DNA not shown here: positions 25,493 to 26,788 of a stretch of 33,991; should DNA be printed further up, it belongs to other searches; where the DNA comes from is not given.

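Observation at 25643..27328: Zinc-ribbon, pseudokinase, TM, 2xPASTA protein: a PrkC-like sensor with every catalytic kinase motif destroyed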

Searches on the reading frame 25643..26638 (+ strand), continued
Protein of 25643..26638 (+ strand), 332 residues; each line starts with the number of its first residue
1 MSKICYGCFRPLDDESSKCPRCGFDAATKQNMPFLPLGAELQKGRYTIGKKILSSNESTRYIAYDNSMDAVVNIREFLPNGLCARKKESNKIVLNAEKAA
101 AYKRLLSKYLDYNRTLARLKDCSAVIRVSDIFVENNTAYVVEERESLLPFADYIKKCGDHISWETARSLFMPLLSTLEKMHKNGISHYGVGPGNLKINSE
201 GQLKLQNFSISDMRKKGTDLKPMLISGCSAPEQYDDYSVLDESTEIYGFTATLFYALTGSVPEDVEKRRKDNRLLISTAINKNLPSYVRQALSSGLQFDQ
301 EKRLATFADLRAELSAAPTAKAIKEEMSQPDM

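Call 54: find_homologous_proteins(query=A3, max_evalue=1e-20)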
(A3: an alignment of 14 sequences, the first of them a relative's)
Query A3 (14 sequences) (595 aa, profile of the alignment): 2121 proteins with E <= 1e-20 among 8000 candidates; the best 120 are listed.
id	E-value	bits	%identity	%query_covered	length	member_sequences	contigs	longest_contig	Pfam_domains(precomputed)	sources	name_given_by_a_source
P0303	5.8e-221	754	37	18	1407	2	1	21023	PF07714.24,PF00069.32,PF03109.23,PF03793.25,PF14531.13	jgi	jgi:beta-lactam-binding protein with PASTA domain/predicted Ser/Thr protein kinase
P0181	1.4e-212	726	100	100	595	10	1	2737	PF00069.32,PF03793.25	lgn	-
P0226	1.1e-199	683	43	93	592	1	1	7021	PF00069.32,PF03793.25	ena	-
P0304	1.8e-196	673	41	84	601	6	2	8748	PF07714.24,PF00069.32,PF03793.25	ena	-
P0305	2.2e-196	672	40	84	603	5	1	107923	PF07714.24,PF00069.32,PF03793.25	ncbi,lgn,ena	-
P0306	6.8e-196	671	39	90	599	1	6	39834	PF07714.24,PF00069.32,PF03793.25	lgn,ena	-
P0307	2.2e-195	669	39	84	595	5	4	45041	PF07714.24,PF00069.32,PF03793.25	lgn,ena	-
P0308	8.0e-195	667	53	91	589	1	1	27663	PF07714.24,PF00069.32,PF03793.25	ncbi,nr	ncbi:MAG: PASTA domain-containing protein [Clostridiales bacterium]|nr:PASTA domain-containing prote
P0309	1.8e-194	666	61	91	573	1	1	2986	PF07714.24,PF00069.32,PF03793.25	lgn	-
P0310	4.0e-194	665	65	91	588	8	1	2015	PF00069.32,PF03793.25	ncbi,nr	ncbi:MAG: PASTA domain-containing protein [Clostridia bacterium]|nr:PASTA domain-containing protein 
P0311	6.3e-194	664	61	93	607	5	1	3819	PF07714.24,PF00069.32,PF03793.25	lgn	-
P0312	9.3e-194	664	53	93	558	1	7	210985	PF07714.24,PF00069.32,PF03793.25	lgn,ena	-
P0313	1.0e-193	664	40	92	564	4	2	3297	PF07714.24,PF00069.32,PF03793.25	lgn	-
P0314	1.4e-193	663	58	95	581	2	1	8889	PF07714.24,PF00069.32,PF03793.25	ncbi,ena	-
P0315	3.8e-193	662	61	93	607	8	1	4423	PF07714.24,PF00069.32,PF03793.25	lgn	-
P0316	4.4e-193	662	53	93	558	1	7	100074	PF07714.24,PF00069.32,PF03793.25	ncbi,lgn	-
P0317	4.6e-193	661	60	93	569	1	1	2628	PF07714.24,PF00069.32,PF03793.25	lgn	-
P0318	4.7e-193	661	53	93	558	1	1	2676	PF00069.32,PF03793.25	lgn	-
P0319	5.7e-193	661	62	93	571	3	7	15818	PF07714.24,PF00069.32,PF03793.25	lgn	-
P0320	6.8e-193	661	53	93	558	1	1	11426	PF07714.24,PF00069.32,PF03793.25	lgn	-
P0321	8.6e-193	661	61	91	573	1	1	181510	PF07714.24,PF00069.32,PF03793.25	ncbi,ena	-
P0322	1.5e-192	660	61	93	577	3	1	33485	PF07714.24,PF00069.32,PF03793.25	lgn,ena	-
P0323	1.8e-192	659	60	95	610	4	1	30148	PF07714.24,PF00069.32,PF03793.25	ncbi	-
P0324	2.0e-192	659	60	93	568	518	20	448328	PF00069.32,PF03793.25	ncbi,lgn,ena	-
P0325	2.3e-192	659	60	91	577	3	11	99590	PF07714.24,PF00069.32,PF03793.25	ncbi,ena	-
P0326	4.0e-192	658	61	95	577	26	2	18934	PF07714.24,PF00069.32,PF03793.25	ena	-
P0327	4.4e-192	658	61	91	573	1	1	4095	PF07714.24,PF00069.32,PF03793.25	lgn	-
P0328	6.0e-192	658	43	92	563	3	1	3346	PF00069.32,PF03793.25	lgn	-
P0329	6.7e-192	658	61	91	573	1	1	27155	PF07714.24,PF00069.32,PF03793.25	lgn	-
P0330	7.1e-192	658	52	92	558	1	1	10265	PF00069.32,PF03793.25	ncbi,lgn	-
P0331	8.3e-192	657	61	95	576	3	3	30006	PF07714.24,PF00069.32,PF03793.25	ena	-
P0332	8.5e-192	657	60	95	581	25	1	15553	PF00069.32,PF03793.25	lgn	-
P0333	9.4e-192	657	59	92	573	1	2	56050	PF07714.24,PF00069.32,PF03793.25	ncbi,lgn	-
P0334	1.0e-191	657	62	95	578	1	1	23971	PF07714.24,PF00069.32,PF03793.25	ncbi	ncbi:MAG: PASTA domain-containing protein [Acutalibacteraceae bacterium]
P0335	1.2e-191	657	61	93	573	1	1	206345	PF07714.24,PF00069.32,PF03793.25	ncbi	-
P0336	1.2e-191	657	60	93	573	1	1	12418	PF07714.24,PF00069.32,PF03793.25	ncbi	-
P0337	1.3e-191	657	40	82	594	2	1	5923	PF07714.24,PF00069.32,PF03793.25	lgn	-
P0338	1.4e-191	657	59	93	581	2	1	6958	PF07714.24,PF00069.32,PF03793.25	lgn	-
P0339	1.4e-191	657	54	92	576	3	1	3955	PF07714.24,PF00069.32,PF03793.25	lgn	-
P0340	1.9e-191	656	67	92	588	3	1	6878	PF00069.32,PF03793.25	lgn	-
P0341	1.9e-191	656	63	97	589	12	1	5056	PF00069.32,PF03793.25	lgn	-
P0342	2.0e-191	656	60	91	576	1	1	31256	PF07714.24,PF00069.32,PF03793.25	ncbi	-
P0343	2.3e-191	656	60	91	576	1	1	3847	PF07714.24,PF00069.32,PF03793.25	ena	-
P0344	2.6e-191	656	60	92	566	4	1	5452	PF07714.24,PF00069.32,PF03793.25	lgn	-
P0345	2.9e-191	656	60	91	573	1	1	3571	PF07714.24,PF00069.32,PF03793.25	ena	-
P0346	3.8e-191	655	58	93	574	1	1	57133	PF07714.24,PF00069.32,PF03793.25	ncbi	-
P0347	4.1e-191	655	60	95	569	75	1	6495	PF07714.24,PF00069.32,PF03793.25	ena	-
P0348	4.3e-191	655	60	91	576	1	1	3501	PF07714.24,PF00069.32,PF03793.25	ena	-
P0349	4.6e-191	655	41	92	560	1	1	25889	PF07714.24,PF00069.32,PF03793.25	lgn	-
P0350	4.8e-191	655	61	95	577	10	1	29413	PF07714.24,PF00069.32,PF03793.25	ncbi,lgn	ncbi:MAG: PASTA domain-containing protein [Acutalibacteraceae bacterium]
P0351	5.0e-191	655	60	95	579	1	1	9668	PF00069.32,PF03793.25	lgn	-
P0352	5.7e-191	655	59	95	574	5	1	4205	PF07714.24,PF00069.32,PF03793.25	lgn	-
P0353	7.1e-191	654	59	93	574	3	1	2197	PF07714.24,PF00069.32,PF03793.25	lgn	-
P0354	8.4e-191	654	60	92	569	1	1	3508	PF07714.24,PF00069.32,PF03793.25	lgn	-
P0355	1.0e-190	654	60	94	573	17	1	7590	PF07714.24,PF00069.32,PF03793.25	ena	-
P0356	1.1e-190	654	60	92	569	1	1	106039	PF07714.24,PF00069.32,PF03793.25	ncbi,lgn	-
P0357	1.3e-190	653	59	93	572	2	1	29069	PF07714.24,PF00069.32,PF03793.25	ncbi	-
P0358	1.5e-190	653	59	95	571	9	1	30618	PF07714.24,PF00069.32,PF03793.25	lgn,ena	-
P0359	1.7e-190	653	58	93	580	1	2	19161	PF07714.24,PF00069.32,PF03793.25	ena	-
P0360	2.0e-190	653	55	90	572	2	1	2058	PF07714.24,PF00069.32,PF03793.25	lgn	-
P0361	2.4e-190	652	62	91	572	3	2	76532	PF07714.24,PF00069.32,PF03793.25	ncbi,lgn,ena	-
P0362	3.5e-190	652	49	95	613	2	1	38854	PF07714.24,PF00069.32,PF03793.25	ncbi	-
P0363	3.5e-190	652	58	93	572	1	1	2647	PF07714.24,PF00069.32,PF03793.25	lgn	-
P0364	3.8e-190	652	58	93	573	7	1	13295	PF07714.24,PF00069.32,PF03793.25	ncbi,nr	ncbi:MAG: PASTA domain-containing protein [Acutalibacteraceae bacterium]|nr:PASTA domain-containing 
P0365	4.4e-190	652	59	93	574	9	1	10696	PF07714.24,PF00069.32,PF03793.25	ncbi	-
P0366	4.6e-190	652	60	95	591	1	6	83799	PF07714.24,PF00069.32,PF03793.25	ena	-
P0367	5.0e-190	651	61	91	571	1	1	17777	PF07714.24,PF00069.32,PF03793.25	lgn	-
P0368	5.7e-190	651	61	91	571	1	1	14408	PF07714.24,PF00069.32,PF03793.25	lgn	-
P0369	5.9e-190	651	57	95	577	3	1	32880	PF07714.24,PF00069.32,PF03793.25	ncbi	-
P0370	6.0e-190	651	47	90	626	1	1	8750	PF00069.32,PF03793.25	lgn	-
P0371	6.1e-190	651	58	93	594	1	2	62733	PF07714.24,PF00069.32,PF03793.25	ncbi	-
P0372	8.7e-190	651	42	91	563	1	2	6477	PF00069.32,PF03793.25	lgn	-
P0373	9.1e-190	651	60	91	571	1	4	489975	PF07714.24,PF00069.32,PF03793.25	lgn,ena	-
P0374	9.2e-190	651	58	95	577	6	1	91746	PF07714.24,PF00069.32,PF03793.25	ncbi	-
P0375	9.3e-190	651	60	95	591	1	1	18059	PF07714.24,PF00069.32,PF03793.25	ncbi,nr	ncbi:MAG: PASTA domain-containing protein [Clostridia bacterium]|nr:PASTA domain-containing protein 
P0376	1.0e-189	650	60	92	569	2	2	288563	PF07714.24,PF00069.32,PF03793.25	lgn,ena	-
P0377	1.1e-189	650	60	95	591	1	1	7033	PF07714.24,PF00069.32,PF03793.25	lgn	-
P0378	1.2e-189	650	58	93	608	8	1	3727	PF07714.24,PF00069.32,PF03793.25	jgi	-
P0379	1.2e-189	650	60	91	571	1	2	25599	PF07714.24,PF00069.32,PF03793.25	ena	-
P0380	1.3e-189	650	60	91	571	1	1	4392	PF07714.24,PF00069.32,PF03793.25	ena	-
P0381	1.4e-189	650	60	91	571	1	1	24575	PF07714.24,PF00069.32,PF03793.25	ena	-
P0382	1.5e-189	650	60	91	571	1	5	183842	PF07714.24,PF00069.32,PF03793.25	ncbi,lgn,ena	-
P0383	1.6e-189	650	61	93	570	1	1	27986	PF07714.24,PF00069.32,PF03793.25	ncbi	-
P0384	1.6e-189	650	59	94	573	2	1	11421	PF07714.24,PF00069.32,PF03793.25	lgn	-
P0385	1.6e-189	650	59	95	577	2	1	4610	PF07714.24,PF00069.32,PF03793.25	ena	-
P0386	1.9e-189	649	61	91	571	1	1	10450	PF07714.24,PF00069.32,PF03793.25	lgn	-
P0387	2.0e-189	649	60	93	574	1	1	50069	PF07714.24,PF00069.32,PF03793.25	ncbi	-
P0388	2.1e-189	649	60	91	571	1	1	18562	PF07714.24,PF00069.32,PF03793.25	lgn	-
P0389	2.8e-189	649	57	95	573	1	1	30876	PF07714.24,PF00069.32,PF03793.25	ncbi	-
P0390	2.8e-189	649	59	85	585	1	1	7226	PF07714.24,PF00069.32,PF03793.25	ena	-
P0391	3.2e-189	649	59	95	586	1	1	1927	PF07714.24,PF00069.32,PF03793.25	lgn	-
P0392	3.4e-189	649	59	91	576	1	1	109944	PF07714.24,PF00069.32,PF03793.25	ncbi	-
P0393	3.5e-189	649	60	91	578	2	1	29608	PF07714.24,PF00069.32,PF03793.25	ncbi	-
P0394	3.5e-189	649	60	91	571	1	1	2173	PF07714.24,PF00069.32,PF03793.25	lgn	-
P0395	3.7e-189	649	59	93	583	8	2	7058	PF07714.24,PF00069.32,PF03793.25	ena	-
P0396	3.7e-189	649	59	94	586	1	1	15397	PF07714.24,PF00069.32,PF03793.25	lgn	-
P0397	4.7e-189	648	50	91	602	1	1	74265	PF07714.24,PF00069.32,PF03793.25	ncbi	-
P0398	4.9e-189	648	47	92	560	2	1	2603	PF07714.24,PF00069.32,PF03793.25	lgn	-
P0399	5.6e-189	648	58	94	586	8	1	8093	PF07714.24,PF00069.32,PF03793.25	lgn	-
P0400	5.8e-189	648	59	93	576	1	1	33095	PF07714.24,PF00069.32,PF03793.25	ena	-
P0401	7.0e-189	648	58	93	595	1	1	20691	PF07714.24,PF00069.32,PF03793.25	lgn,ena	-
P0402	7.2e-189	648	48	100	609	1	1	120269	PF07714.24,PF00069.32,PF03793.25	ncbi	-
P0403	7.3e-189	648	59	91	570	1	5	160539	PF07714.24,PF00069.32,PF03793.25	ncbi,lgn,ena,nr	ncbi:MAG: PASTA domain-containing protein [Clostridia bacterium]|nr:PASTA domain-containing protein 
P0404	7.6e-189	648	59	91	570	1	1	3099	PF07714.24,PF00069.32,PF03793.25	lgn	-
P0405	8.1e-189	647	49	100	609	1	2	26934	PF07714.24,PF00069.32,PF03793.25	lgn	-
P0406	8.8e-189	647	58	92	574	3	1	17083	PF07714.24,PF00069.32,PF03793.25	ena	-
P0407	9.0e-189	647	46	95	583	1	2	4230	PF07714.24,PF00069.32,PF03793.25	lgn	-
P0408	9.5e-189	647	49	100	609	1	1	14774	PF07714.24,PF00069.32,PF03793.25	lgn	-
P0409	1.0e-188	647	61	91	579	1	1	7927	PF07714.24,PF00069.32,PF03793.25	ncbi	-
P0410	1.1e-188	647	58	93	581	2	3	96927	PF07714.24,PF00069.32,PF03793.25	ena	-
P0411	1.4e-188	647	60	91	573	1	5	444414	PF07714.24,PF00069.32,PF03793.25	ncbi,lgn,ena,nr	ncbi:MAG: PASTA domain-containing protein [Clostridia bacterium]|nr:PASTA domain-containing protein 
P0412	2.0e-188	646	51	90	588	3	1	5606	PF07714.24,PF00069.32,PF03793.25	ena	-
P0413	2.5e-188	646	50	90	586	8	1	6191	PF07714.24,PF00069.32,PF03793.25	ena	-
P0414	2.7e-188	646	48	90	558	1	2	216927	PF07714.24,PF00069.32,PF03793.25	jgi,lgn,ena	-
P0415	2.7e-188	646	42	93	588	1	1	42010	PF07714.24,PF00069.32,PF03793.25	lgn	-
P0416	4.3e-188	645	58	95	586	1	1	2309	PF07714.24,PF00069.32,PF03793.25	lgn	-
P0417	4.6e-188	645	59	94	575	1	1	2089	PF07714.24,PF00069.32,PF03793.25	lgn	-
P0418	4.9e-188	645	48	100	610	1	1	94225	PF07714.24,PF00069.32,PF03793.25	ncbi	-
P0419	5.1e-188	645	60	91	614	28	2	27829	PF07714.24,PF00069.32,PF03793.25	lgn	-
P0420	5.2e-188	645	64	96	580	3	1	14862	PF00069.32,PF03793.25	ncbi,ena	-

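Call 55: find_encoding_contigs(protein=P0324, flank=9000, max_places=3)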
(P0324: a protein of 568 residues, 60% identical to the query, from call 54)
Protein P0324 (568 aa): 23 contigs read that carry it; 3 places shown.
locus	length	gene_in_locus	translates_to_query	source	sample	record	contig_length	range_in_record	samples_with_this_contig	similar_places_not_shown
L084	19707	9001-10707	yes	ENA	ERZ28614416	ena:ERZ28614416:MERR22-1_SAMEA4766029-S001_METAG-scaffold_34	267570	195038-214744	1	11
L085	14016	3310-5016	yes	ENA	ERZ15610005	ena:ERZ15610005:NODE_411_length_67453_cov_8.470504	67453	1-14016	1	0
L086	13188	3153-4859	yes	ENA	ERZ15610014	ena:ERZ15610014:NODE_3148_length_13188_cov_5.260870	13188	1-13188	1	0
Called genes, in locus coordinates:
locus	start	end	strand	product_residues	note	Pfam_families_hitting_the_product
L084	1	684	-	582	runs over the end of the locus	PF01301:Glyco_hydro_35, PF02449:Glyco_hydro_42, PF21317:BetaGal_ABD_1, PF21467:BetaGal_gal-bd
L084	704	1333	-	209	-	PF00300:His_Phos_1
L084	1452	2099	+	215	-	PF01381:HTH_3, PF12844:HTH_19, PF13560:HTH_31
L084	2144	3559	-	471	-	PF08323:Glyco_transf_5, PF00534:Glycos_transf_1, PF13692:Glyco_trans_1_4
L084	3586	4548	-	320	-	-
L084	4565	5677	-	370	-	PF00483:NTP_transferase, PF25087:GMPPB_C, PF24894:Hexapep_GlmU, PF25084:LbH_EIF2B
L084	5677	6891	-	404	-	PF00483:NTP_transferase, PF25084:LbH_EIF2B, PF24894:Hexapep_GlmU, PF25087:GMPPB_C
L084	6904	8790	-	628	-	PF22019:GlgB_N (weak), PF02922:CBM_48, PF00128:Alpha-amylase, PF02806:Alpha-amylase_C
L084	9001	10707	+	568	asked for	PF00069:Pkinase, PF03793:PASTA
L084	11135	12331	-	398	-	PF00596:Aldolase_II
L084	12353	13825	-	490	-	PF00202:Aminotran_3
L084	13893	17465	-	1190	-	PF02463:SMC_N, PF13175:AAA_15, PF13304:AAA_21 (weak), PF13476:AAA_23, PF06470:SMC_hinge, PF24161:CCDC39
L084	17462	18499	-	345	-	PF04055:Radical_SAM, PF16199:Radical_SAM_C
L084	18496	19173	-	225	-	PF14622:Ribonucleas_3_3, PF00636:Ribonuclease_3, PF00035:dsrm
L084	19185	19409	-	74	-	-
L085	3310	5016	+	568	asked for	PF00069:Pkinase, PF03793:PASTA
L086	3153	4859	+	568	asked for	PF00069:Pkinase, PF03793:PASTA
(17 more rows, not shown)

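Call 56: find_encoding_contigs(protein=P0305, flank=9000, max_places=2)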
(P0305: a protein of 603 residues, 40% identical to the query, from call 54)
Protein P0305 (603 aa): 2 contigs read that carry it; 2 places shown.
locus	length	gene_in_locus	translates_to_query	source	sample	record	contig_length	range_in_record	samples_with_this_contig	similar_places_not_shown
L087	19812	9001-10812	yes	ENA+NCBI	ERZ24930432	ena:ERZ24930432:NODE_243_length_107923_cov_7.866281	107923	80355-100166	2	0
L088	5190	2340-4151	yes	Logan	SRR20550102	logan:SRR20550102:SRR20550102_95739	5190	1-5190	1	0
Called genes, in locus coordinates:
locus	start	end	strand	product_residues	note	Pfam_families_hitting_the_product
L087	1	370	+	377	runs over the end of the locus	PF13306:LRR_5, PF13855:LRR_8 (faint), PF13306:LRR_5, PF00404:Dockerin_1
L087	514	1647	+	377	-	-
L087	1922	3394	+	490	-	PF00478:IMPDH, PF00571:CBS, PF03060:NMO (weak), PF01070:FMN_dh (weak)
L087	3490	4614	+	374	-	PF00465:Fe-ADH, PF13685:Fe-ADH_2 (weak), PF25137:ADH_Fe_C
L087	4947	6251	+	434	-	PF00009:GTP_EFTU, PF22042:EF-G_D2 (weak), PF03144:GTP_EFTU_D2, PF14492:EFG_III (weak)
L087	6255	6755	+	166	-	PF00679:EFG_C, PF06421:LepA_C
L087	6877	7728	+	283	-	PF02673:BacA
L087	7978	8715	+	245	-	PF20772:TACO1_YebC_N, PF01709:Transcrip_reg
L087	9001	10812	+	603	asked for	PF07714:PK_Tyr_Ser-Thr, PF00069:Pkinase, PF03793:PASTA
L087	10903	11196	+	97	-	PF13508:Acetyltransf_7 (weak), PF14542:Acetyltransf_CG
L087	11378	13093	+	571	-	-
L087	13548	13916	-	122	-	PF00543:P-II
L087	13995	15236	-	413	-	PF00909:Ammonium_transp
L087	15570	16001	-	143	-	-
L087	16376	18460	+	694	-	PF12437:GSIII_N, PF00120:Gln-synt_C, PF18318:Gln-synt_C-ter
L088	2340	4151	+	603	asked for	PF07714:PK_Tyr_Ser-Thr, PF00069:Pkinase, PF03793:PASTA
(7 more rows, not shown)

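Call 57: predict_structure(alignment_id=A2)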
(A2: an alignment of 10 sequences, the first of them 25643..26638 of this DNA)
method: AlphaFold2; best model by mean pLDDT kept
length: 332 residues; sequences in the alignment: 10
mean_pLDDT: 81.5   pTM: 0.80
mean pLDDT of the five models: 81.5, 79.9, 79.3, 77.9, 76.9
residues with pLDDT >= 90: 119; 70-90: 150; 50-70: 40; < 50: 23
segments of 3 or more residues with pLDDT < 50: 221-236, 329-332
pLDDT, mean of each block of 10 residues (from residue 1): 80 77 85 91 95 89 95 93 85 89 90 88 90 96 92 91 91 91 77 86 77 57 41 51 83 89 74 73 86 82 87 71 52 42
secondary structure, 60 per line:
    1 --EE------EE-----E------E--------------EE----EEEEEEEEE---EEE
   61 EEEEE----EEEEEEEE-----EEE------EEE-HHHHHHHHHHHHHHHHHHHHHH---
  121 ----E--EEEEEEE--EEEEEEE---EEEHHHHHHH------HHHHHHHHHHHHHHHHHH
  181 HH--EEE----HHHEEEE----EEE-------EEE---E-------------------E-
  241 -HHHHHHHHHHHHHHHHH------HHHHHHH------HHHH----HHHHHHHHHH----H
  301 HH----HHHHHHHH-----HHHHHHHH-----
elements in order: E46-54 E58-65 E70-77 E83-85 E92-94 H96-117 E128-134 E137-143 E147-149 H150-156 H163-182 E185-187 E195-198 E203-205 E213-215 H242-258 H265-271 H278-281 H286-295 H307-314 H320-327

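Call 70: find_encoding_contigs(protein=P0133, flank=7000, max_places=1)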
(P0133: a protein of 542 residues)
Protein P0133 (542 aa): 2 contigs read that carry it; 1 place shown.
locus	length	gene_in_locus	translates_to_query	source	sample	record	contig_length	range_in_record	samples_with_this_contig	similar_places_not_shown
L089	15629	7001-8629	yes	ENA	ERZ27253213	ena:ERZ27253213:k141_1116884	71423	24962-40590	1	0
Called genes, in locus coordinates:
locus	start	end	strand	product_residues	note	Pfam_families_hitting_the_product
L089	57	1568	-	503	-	PF01676:Metalloenzyme, PF06415:iPGM_N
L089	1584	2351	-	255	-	PF00121:TIM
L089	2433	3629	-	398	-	PF00162:PGK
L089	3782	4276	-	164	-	PF00588:SpoU_methylase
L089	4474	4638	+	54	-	-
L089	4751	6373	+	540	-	PF00496:SBP_bac_5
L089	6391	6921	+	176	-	PF02525:Flavodoxin_2, PF03358:FMN_red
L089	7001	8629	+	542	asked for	PF07714:PK_Tyr_Ser-Thr (weak), PF00069:Pkinase, PF03793:PASTA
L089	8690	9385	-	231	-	PF12844:HTH_19, PF13560:HTH_31, PF01381:HTH_3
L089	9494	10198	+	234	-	PF00300:His_Phos_1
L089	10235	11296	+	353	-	PF00180:Iso_dh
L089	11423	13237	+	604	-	PF00009:GTP_EFTU, PF01926:MMR_HSR1 (faint), PF22042:EF-G_D2 (faint), PF03144:GTP_EFTU_D2, PF00679:EFG_C, PF21018:BipA_C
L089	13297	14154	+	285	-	PF00929:RNase_T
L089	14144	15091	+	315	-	PF02578:Cu-oxidase_4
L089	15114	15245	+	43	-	-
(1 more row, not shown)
